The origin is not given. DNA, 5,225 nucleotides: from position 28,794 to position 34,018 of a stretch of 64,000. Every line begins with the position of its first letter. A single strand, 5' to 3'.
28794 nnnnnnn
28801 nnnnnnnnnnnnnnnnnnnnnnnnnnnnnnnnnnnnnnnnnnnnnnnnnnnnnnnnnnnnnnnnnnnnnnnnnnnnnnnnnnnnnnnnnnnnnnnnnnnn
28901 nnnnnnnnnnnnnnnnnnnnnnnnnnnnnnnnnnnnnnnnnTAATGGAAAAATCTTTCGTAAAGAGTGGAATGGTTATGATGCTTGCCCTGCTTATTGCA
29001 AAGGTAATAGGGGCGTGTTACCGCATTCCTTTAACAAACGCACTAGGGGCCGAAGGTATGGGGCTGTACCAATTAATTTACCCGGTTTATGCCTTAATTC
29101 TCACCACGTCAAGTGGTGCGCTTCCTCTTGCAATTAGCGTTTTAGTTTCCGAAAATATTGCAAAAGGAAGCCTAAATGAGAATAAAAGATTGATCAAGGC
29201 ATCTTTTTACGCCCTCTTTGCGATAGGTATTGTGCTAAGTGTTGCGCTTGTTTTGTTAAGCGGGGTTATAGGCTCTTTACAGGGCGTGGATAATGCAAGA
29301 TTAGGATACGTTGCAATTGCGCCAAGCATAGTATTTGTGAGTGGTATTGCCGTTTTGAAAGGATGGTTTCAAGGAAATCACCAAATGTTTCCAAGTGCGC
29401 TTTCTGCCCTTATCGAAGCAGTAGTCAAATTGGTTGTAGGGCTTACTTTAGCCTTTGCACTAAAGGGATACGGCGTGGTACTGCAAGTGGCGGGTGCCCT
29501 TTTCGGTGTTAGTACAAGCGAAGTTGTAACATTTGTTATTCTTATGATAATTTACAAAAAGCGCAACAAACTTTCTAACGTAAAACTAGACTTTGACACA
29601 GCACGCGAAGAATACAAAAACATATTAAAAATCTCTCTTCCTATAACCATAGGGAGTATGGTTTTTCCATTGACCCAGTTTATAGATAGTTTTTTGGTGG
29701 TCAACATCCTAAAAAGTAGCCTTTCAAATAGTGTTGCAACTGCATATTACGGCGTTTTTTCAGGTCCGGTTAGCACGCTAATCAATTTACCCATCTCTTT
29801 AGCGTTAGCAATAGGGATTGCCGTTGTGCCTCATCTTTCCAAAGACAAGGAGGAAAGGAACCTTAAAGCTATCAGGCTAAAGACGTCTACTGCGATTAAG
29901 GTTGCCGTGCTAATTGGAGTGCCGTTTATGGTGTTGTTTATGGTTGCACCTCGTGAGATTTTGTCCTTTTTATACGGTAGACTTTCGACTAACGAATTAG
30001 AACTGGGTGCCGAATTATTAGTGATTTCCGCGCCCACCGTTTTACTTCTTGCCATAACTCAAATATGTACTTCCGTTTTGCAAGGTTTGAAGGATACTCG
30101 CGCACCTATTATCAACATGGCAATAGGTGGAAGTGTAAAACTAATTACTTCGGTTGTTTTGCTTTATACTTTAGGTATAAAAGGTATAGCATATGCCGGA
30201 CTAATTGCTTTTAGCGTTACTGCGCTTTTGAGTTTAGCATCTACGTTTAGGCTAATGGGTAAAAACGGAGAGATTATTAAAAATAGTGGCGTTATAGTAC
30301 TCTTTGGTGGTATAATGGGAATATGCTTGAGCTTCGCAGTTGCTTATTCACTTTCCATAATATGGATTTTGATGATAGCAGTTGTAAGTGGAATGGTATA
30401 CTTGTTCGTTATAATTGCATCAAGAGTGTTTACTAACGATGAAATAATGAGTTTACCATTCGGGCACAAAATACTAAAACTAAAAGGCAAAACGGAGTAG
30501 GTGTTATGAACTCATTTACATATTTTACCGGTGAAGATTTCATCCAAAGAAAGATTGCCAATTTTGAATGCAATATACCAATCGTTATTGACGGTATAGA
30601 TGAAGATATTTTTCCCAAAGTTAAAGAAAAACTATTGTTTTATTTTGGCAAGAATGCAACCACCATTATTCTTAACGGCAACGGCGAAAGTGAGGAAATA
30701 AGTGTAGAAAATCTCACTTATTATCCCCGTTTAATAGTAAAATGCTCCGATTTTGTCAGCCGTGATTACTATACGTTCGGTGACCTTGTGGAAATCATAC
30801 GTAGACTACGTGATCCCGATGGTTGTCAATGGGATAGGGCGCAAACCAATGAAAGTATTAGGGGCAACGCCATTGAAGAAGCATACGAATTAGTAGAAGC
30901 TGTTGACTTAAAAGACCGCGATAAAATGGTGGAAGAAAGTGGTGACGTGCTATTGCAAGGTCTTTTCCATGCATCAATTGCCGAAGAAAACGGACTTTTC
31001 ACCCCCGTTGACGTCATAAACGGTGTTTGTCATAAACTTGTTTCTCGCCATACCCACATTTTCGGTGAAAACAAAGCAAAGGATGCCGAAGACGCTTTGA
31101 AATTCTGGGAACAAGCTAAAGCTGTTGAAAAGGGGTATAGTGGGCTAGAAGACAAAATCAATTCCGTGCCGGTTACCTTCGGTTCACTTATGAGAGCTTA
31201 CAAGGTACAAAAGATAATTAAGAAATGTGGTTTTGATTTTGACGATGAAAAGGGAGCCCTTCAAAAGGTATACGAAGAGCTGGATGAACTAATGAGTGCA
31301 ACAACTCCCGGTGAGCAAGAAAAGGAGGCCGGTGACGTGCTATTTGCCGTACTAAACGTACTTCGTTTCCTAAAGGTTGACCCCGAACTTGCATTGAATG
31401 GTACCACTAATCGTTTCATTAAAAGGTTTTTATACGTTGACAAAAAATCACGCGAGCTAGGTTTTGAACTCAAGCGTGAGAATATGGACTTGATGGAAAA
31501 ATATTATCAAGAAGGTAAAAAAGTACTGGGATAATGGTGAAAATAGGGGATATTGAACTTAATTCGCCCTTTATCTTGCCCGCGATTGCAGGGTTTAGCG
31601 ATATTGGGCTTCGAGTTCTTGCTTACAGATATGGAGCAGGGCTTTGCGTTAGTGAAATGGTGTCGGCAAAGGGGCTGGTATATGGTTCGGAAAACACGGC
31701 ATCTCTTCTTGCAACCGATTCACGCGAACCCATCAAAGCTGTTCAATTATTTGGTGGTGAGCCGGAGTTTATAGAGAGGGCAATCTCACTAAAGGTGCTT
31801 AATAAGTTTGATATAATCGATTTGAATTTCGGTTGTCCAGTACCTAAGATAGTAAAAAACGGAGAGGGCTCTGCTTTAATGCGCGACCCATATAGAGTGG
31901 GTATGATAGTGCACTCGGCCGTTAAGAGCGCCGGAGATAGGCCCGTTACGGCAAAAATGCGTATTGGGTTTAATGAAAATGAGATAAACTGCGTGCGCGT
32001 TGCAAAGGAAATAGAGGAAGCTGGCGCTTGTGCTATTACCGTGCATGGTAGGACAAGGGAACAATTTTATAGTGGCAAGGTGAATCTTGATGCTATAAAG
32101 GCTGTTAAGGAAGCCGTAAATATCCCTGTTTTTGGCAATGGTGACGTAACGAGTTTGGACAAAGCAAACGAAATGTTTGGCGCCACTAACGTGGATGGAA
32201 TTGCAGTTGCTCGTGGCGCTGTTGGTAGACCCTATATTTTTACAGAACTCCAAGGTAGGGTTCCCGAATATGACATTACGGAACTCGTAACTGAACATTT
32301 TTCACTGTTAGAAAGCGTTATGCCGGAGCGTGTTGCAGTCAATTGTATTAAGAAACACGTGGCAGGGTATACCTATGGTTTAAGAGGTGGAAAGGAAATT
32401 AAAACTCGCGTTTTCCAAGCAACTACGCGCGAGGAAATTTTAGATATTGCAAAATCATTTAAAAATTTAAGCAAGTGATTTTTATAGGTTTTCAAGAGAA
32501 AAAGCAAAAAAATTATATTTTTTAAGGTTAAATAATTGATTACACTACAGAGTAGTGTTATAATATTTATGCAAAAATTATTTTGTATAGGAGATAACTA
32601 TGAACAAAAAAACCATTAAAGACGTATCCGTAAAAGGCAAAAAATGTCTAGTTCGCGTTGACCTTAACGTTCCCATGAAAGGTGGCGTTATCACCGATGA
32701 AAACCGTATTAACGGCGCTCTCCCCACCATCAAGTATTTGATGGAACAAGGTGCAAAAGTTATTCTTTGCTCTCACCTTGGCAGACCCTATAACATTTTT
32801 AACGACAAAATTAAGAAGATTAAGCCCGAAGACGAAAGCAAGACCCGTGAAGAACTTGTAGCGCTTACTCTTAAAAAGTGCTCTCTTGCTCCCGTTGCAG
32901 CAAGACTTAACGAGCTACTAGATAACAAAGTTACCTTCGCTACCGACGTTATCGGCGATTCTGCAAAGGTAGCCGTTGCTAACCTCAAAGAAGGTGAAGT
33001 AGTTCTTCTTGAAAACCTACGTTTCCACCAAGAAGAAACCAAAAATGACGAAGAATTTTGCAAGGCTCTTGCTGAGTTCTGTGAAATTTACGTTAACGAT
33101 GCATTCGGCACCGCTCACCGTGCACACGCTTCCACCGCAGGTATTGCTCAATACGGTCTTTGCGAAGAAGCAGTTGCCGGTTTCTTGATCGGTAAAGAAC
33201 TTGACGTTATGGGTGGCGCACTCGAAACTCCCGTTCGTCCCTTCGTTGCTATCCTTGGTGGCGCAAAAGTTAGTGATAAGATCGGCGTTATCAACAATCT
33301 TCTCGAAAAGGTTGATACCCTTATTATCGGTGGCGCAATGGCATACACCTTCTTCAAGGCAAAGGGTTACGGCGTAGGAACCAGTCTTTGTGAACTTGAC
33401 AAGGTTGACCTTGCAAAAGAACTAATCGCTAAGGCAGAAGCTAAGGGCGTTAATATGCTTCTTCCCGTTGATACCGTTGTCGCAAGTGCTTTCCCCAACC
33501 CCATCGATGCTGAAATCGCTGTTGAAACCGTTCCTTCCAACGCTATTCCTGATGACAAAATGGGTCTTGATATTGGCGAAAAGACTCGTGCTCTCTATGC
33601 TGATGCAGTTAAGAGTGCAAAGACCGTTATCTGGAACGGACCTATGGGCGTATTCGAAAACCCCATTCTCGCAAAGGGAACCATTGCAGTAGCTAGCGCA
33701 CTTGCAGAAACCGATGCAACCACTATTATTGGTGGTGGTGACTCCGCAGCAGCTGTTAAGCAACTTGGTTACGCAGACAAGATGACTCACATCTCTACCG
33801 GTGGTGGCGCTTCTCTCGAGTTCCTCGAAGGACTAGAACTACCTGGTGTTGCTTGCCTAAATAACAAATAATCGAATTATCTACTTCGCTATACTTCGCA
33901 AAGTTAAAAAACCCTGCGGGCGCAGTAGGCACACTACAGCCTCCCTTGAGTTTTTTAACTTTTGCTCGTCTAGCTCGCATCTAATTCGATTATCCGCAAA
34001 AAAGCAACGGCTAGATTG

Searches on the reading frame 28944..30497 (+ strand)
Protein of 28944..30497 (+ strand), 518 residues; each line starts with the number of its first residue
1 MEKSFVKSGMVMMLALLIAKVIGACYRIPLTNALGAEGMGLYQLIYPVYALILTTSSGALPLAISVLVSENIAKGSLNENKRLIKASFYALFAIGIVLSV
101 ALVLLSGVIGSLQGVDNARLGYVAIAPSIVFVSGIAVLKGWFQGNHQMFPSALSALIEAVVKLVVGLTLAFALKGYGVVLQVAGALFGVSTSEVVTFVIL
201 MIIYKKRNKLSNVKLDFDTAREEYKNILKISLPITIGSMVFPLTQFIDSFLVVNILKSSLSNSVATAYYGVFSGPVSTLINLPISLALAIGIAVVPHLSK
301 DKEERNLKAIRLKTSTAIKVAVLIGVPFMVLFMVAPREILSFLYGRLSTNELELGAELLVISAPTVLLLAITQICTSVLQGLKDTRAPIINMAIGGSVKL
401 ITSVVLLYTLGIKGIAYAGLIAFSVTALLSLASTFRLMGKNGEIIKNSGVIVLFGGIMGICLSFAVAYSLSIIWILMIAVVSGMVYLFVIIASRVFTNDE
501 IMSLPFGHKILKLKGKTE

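Call 57: search_protein_families(library=pfam, proteins=[window:28944-30497:+], max_evalue=0.00001)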
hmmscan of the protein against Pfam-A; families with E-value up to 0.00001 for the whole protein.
window:28944-30497:+ (518 aa): 4 families
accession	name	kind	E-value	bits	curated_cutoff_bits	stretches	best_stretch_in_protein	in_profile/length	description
PF01943.22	Polysacc_synt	-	1.7e-23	83.9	28.2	1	6-300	2-272/274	Polysaccharide biosynthesis protein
PF03023.19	MurJ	-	9.8e-19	67.7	27.4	1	118-471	94-432/451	Lipid II flippase MurJ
PF01554.23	MatE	-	8.9e-13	48.7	24.9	1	233-401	1-157/161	MatE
PF13440.11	Polysacc_synt_3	-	2.5e-10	40.5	23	1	79-346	42-286/293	Polysaccharide biosynthesis protein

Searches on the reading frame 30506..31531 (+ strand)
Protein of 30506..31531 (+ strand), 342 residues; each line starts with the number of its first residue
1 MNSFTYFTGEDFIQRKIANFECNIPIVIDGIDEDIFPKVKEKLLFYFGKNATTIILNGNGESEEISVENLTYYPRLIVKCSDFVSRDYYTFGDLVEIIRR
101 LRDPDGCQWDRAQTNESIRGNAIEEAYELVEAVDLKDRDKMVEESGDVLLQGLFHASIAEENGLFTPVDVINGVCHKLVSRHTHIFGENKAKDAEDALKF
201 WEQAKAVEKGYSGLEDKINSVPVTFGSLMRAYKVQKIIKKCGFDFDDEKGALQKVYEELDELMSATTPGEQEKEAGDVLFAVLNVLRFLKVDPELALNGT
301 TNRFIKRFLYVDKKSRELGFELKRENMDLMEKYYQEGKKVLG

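Call 57: search_protein_families(library=pfam, proteins=[window:30506-31531:+], max_evalue=0.00001)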
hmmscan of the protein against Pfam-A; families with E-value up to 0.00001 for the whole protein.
window:30506-31531:+ (342 aa): 2 families
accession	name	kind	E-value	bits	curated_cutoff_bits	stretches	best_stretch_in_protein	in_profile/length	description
PF03819.22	MazG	-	1.4e-26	93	22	1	113-186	1-74/74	MazG nucleotide pyrophosphohydrolase domain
PF01503.22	PRA-PH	-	2e-06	28.5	21.3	0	251-294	30-76/86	Phosphoribosyl-ATP pyrophosphohydrolase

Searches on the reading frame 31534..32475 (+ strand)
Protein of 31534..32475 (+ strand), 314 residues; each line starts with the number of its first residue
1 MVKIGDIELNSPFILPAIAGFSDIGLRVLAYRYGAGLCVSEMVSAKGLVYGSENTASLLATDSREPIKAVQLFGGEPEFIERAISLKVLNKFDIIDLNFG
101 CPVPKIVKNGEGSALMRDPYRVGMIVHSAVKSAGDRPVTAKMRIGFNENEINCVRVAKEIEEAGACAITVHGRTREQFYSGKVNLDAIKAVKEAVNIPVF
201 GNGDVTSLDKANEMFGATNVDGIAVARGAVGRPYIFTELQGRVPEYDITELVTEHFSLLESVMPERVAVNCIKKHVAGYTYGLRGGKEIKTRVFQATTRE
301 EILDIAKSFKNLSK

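Call 57: search_protein_families(library=pfam, proteins=[window:31534-32475:+], max_evalue=0.00001)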
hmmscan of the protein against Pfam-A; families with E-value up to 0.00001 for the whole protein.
window:31534-32475:+ (314 aa): 1 family
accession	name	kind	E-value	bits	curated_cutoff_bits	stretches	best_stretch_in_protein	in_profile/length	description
PF01207.24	Dus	-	1.5e-68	231.7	20.4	1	19-305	6-301/311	Dihydrouridine synthase (Dus)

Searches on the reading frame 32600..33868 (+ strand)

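Call 58: search_protein_families(library=pfam, proteins=[window:32600-33868:+], max_evalue=0.00001)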
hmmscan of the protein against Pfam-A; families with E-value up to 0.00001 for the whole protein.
window:32600-33868:+ (423 aa): 1 family
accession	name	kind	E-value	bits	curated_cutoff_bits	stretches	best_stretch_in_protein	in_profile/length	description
PF00162.24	PGK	-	2e-157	524.5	27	1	6-411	1-378/379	Phosphoglycerate kinase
